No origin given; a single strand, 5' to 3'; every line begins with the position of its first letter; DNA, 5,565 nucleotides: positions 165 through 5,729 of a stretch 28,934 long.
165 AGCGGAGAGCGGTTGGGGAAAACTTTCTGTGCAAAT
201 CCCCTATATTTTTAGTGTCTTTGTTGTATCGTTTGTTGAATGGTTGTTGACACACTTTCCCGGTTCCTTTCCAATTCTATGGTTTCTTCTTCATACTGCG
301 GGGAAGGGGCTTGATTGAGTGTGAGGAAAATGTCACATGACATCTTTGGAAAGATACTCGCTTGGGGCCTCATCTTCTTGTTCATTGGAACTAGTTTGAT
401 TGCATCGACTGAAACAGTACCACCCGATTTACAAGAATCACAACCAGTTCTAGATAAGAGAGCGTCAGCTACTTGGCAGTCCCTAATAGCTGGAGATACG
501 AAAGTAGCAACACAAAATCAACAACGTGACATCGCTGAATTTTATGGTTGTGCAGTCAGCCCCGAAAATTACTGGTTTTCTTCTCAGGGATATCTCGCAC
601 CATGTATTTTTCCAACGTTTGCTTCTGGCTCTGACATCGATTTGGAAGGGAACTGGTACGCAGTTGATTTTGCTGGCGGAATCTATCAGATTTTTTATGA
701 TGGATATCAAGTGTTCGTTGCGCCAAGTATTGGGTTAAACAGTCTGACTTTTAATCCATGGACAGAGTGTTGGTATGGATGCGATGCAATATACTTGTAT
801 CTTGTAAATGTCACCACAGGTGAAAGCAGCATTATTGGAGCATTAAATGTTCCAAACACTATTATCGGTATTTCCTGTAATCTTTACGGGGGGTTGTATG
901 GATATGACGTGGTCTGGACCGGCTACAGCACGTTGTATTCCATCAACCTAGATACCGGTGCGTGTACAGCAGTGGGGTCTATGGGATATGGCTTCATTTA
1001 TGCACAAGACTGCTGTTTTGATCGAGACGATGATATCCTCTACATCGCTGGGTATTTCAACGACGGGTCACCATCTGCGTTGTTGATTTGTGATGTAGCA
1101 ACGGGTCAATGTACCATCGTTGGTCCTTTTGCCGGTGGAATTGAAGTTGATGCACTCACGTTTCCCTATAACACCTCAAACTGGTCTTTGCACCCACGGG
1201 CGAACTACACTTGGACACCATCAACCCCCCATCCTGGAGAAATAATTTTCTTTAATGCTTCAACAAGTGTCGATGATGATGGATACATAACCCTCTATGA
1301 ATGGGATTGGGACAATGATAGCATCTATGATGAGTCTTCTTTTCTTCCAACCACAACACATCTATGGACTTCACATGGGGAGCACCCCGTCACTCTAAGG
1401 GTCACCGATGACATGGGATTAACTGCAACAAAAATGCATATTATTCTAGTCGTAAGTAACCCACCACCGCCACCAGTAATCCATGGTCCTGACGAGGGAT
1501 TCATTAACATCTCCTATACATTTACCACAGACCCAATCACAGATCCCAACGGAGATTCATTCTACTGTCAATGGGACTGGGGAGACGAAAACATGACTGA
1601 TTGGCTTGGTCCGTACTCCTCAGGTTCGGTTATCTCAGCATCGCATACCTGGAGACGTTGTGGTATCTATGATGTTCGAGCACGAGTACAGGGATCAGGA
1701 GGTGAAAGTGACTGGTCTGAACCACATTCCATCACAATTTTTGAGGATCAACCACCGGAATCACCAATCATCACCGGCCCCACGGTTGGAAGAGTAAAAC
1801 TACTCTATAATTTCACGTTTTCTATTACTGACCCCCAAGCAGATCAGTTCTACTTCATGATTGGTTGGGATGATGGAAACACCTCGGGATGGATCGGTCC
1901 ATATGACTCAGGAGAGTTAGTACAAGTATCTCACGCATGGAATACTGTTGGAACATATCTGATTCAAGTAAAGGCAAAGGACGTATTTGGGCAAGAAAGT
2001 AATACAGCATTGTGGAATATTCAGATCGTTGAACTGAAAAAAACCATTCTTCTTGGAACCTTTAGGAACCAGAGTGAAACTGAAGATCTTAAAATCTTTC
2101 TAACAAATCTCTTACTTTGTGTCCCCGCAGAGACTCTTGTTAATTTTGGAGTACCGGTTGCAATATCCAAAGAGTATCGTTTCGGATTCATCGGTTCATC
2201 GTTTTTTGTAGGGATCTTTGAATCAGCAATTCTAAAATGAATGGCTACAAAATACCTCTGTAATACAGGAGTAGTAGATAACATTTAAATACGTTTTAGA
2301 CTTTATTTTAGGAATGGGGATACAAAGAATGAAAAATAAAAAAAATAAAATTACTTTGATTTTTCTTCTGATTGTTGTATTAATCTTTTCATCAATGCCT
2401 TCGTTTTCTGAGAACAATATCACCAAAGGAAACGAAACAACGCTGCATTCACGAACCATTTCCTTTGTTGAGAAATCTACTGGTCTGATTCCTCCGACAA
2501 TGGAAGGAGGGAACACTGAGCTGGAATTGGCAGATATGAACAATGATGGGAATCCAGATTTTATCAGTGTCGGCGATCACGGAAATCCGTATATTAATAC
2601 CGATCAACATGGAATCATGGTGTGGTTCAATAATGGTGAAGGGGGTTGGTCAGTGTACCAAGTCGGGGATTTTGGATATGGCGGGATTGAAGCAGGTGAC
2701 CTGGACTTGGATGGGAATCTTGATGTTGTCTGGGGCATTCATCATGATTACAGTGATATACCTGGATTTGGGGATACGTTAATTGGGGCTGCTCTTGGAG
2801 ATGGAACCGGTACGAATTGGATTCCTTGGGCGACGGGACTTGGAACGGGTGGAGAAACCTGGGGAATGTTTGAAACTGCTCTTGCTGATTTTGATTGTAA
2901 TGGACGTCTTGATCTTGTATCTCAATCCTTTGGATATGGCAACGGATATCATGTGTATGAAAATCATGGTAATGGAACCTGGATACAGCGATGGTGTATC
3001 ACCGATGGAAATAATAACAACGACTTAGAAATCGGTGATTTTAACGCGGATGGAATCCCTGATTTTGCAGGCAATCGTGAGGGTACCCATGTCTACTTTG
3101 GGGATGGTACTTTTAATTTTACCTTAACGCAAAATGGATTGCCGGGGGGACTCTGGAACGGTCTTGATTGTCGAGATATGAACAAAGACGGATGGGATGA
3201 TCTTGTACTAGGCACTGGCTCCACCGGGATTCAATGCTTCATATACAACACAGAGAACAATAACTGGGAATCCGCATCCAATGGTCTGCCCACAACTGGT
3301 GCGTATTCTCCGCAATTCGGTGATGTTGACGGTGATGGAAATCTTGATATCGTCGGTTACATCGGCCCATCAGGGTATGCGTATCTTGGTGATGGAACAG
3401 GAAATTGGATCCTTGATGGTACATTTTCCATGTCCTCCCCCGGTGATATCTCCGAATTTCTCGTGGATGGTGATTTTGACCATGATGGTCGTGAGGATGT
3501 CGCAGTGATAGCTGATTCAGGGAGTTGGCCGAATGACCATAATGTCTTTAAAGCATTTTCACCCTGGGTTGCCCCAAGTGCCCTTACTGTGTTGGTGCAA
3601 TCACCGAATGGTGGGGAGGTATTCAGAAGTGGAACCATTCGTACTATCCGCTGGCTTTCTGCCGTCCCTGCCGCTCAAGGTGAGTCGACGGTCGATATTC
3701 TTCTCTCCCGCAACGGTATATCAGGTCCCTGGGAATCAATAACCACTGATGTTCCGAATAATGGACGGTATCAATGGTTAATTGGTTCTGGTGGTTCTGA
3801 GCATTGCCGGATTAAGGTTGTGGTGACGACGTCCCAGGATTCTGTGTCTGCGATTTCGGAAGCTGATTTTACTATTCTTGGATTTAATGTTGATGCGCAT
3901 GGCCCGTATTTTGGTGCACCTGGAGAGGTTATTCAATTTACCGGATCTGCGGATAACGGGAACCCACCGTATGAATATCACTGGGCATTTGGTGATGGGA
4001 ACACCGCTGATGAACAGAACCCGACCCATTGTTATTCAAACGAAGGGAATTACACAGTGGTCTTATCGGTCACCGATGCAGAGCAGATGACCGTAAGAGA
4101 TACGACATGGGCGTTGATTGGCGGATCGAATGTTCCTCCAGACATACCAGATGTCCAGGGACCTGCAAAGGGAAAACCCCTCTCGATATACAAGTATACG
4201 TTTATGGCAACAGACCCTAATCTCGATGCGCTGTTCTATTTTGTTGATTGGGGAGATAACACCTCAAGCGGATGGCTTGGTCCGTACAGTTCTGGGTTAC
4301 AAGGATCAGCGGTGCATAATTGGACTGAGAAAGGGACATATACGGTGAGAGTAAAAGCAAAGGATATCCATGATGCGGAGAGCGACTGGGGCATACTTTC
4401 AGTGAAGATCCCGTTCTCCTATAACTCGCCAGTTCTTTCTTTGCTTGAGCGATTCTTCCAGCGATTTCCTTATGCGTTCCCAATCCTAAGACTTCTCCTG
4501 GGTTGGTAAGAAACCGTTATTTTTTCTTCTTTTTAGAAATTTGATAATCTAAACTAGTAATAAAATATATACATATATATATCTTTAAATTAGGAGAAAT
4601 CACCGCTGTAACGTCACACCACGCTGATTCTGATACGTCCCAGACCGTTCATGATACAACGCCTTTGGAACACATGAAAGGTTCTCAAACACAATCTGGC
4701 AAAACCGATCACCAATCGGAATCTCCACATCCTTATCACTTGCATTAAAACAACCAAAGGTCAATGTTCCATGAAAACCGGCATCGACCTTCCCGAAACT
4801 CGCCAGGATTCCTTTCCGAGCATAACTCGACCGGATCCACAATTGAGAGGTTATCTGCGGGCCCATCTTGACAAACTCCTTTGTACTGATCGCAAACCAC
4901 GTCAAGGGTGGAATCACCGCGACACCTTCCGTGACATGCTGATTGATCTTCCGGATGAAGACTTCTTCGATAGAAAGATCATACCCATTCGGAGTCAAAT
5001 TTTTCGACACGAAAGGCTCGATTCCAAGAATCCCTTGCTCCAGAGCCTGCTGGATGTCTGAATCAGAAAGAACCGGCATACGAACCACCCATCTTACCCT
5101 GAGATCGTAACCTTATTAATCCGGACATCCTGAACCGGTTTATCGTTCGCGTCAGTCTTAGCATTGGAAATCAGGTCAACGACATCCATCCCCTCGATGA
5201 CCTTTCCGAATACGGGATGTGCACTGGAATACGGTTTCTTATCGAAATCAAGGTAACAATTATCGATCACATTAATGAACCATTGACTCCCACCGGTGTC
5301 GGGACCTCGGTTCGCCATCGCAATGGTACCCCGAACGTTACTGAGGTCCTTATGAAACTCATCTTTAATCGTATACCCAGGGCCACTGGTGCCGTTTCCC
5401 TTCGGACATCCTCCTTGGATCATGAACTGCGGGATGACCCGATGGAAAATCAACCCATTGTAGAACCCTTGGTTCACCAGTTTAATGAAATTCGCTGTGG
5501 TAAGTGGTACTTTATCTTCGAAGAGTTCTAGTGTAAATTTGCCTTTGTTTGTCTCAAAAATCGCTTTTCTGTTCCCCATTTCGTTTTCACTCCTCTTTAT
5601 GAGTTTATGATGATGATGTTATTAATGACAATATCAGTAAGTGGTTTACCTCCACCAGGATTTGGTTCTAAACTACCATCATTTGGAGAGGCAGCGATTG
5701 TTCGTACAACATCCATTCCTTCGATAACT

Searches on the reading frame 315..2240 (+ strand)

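Call 18: search_protein_families(library=pfam, proteins=[window:315-2240:+], max_evalue=0.001)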
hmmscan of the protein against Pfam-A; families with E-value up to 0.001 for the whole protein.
window:315-2240:+ (641 aa): 3 families
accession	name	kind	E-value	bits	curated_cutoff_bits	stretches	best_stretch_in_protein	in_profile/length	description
PF18911.6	PKD_4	-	1.1e-22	80.3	27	2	294-372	4-78/85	PKD domain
PF00801.26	PKD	-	2e-19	69.8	23.5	1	306-376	12-78/80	PKD domain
PF22352.2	K319L-like_PKD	-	0.00055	20.3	27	0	307-375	10-80/84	K319L-like, PKD domain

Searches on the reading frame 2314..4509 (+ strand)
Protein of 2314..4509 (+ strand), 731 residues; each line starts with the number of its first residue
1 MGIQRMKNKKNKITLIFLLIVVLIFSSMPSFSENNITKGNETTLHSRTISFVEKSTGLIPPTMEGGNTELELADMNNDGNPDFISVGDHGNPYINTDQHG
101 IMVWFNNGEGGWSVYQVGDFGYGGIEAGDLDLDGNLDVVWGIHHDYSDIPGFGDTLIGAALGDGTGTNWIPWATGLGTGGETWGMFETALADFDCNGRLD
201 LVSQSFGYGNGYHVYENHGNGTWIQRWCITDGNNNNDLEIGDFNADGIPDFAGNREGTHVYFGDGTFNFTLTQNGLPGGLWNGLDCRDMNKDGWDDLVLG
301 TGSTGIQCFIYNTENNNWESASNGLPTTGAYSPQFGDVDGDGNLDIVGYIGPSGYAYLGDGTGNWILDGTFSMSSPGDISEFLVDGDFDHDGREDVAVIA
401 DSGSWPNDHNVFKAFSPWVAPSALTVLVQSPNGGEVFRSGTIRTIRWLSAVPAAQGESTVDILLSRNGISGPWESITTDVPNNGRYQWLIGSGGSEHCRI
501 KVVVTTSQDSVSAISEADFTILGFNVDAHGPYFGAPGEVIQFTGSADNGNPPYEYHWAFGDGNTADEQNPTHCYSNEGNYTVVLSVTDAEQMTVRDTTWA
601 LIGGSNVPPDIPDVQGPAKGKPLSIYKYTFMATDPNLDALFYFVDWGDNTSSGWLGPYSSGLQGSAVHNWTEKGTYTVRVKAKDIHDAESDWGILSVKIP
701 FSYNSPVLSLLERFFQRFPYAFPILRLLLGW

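Call 18: search_protein_families(library=pfam, proteins=[window:2314-4509:+], max_evalue=0.001)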
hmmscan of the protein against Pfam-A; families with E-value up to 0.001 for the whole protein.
window:2314-4509:+ (731 aa): 4 families
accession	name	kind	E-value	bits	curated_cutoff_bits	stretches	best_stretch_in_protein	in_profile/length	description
PF13517.12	FG-GAP_3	-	4.9e-27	94.7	26.9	3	288-347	1-60/61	FG-GAP-like repeat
PF18911.6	PKD_4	-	7.3e-21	74.5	27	2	529-593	9-75/85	PKD domain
PF00801.26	PKD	-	2.6e-13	50.2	23.5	1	523-590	1-69/80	PKD domain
PF01839.29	FG-GAP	-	9.8e-08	32.2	22.1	0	386-404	8-26/37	FG-GAP repeat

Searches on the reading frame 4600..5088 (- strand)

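Call 18: search_protein_families(library=pfam, proteins=[window:4600-5088:-], max_evalue=0.001)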
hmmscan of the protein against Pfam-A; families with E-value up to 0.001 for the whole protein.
window:4600-5088:- (162 aa): 2 families
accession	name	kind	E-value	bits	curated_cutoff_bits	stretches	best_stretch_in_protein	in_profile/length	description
PF22769.1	DCD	-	3.3e-20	73.2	27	2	53-136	66-152/153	dCTP deaminase-like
PF00692.24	dUTPase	-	9.1e-10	38.9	22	1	67-152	34-119/129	dUTPase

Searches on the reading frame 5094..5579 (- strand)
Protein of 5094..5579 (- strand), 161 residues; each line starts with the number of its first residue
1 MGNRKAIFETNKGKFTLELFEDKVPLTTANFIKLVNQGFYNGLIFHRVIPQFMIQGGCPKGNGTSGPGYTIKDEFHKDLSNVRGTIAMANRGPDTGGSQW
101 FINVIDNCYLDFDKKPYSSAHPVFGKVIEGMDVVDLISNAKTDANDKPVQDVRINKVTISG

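Call 18: search_protein_families(library=pfam, proteins=[window:5094-5579:-], max_evalue=0.001)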
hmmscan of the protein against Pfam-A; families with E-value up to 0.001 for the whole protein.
window:5094-5579:- (161 aa): 1 family
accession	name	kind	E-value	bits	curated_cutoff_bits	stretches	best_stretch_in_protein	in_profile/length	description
PF00160.26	Pro_isomerase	-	4.7e-49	167.1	21.7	1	8-158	4-158/159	Cyclophilin type peptidyl-prolyl cis-trans isomerase/CLD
